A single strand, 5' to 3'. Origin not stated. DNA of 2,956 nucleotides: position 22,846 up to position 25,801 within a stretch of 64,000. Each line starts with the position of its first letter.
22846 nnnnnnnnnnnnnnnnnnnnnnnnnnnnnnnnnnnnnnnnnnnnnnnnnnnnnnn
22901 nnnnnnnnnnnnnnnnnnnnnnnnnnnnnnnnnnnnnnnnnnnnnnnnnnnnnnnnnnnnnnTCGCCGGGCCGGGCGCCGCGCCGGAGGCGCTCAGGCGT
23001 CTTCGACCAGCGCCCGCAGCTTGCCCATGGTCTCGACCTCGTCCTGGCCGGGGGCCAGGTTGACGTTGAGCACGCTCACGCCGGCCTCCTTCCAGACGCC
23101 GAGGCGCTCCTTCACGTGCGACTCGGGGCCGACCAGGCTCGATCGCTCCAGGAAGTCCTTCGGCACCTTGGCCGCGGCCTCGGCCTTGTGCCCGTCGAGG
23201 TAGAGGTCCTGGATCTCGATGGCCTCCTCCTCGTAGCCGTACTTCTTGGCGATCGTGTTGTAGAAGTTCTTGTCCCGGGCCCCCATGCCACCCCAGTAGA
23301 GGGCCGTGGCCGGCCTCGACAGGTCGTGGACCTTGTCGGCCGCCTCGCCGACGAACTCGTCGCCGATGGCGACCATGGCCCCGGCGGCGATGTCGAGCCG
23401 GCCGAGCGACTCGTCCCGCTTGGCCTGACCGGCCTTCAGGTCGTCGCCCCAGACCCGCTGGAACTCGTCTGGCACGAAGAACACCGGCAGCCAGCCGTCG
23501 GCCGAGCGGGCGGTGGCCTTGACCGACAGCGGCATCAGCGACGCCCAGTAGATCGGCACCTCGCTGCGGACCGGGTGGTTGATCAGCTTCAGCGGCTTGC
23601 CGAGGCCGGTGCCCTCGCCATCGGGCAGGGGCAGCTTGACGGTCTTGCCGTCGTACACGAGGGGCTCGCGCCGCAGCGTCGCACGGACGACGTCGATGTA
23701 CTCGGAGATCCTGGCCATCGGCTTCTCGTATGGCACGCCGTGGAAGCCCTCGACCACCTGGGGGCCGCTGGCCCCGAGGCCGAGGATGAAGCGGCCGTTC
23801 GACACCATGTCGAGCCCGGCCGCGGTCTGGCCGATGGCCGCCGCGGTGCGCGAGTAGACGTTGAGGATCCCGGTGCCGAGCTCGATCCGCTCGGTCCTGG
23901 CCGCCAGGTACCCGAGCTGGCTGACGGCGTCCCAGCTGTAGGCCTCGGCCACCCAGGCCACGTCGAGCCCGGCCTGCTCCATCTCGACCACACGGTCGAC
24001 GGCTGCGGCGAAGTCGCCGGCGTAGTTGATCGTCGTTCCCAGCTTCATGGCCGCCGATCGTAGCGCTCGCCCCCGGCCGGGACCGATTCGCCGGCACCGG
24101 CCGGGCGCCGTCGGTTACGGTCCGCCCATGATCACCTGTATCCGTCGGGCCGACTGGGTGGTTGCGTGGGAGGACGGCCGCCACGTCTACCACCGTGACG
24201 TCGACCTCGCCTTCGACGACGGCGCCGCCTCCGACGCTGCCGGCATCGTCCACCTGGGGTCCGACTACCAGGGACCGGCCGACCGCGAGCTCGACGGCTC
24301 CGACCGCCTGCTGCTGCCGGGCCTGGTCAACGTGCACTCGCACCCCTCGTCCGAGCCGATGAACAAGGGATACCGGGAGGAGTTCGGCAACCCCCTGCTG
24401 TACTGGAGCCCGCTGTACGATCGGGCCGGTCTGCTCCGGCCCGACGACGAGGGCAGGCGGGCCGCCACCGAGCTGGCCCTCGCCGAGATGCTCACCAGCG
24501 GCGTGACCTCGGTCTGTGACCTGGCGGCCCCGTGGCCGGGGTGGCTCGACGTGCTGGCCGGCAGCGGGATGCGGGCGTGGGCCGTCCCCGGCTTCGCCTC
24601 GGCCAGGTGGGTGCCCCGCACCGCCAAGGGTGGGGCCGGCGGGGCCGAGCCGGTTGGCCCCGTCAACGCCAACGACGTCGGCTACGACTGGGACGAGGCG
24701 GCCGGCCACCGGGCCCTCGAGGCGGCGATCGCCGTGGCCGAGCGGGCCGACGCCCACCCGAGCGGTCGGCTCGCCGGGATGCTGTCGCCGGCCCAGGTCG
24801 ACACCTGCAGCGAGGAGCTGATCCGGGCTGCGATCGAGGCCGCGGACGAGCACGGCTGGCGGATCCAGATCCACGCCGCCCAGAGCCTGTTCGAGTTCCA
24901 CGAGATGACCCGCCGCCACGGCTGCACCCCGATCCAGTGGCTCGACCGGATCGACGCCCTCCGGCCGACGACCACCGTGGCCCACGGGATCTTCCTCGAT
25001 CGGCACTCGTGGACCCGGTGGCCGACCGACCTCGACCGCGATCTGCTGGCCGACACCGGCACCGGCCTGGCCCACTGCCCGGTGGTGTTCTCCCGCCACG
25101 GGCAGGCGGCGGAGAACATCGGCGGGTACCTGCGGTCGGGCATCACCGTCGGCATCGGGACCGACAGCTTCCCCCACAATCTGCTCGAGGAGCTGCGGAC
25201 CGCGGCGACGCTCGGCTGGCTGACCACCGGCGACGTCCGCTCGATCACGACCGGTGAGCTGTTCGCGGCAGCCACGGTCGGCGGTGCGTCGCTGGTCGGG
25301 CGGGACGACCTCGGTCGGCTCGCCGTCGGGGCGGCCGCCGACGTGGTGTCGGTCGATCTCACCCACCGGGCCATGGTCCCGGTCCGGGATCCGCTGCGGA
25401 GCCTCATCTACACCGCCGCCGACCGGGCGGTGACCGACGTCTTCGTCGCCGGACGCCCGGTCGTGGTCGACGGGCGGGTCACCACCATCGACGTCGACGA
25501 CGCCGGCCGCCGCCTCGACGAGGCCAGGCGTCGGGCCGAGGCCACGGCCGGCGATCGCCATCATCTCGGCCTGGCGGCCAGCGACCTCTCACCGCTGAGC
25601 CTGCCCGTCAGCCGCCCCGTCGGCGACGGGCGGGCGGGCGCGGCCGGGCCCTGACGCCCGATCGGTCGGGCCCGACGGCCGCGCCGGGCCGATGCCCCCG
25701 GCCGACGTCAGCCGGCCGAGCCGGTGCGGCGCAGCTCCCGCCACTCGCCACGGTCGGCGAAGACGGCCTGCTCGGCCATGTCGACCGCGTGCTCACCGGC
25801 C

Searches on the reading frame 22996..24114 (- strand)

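Call 57: search_protein_families(library=pfam, proteins=[window:22996-24114:-], max_evalue=0.0001)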
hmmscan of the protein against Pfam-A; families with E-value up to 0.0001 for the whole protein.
window:22996-24114:- (373 aa): 1 family
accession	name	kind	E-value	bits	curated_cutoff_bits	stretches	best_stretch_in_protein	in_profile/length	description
PF00296.26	Bac_luciferase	-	9.5e-70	235.9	27.9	1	26-346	12-312/314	Luciferase-like monooxygenase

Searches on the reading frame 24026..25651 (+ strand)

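Call 57: search_protein_families(library=pfam, proteins=[window:24026-25651:+], max_evalue=0.0001)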
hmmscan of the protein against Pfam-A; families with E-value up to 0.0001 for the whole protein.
window:24026-25651:+ (542 aa): 2 families
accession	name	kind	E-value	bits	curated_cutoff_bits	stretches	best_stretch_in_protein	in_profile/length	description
PF01979.26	Amidohydro_1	-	7.8e-39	134.3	25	1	96-479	2-345/345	Amidohydrolase family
PF07969.17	Amidohydro_3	-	2.8e-12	47.3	29.7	1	129-480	145-472/472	Amidohydrolase family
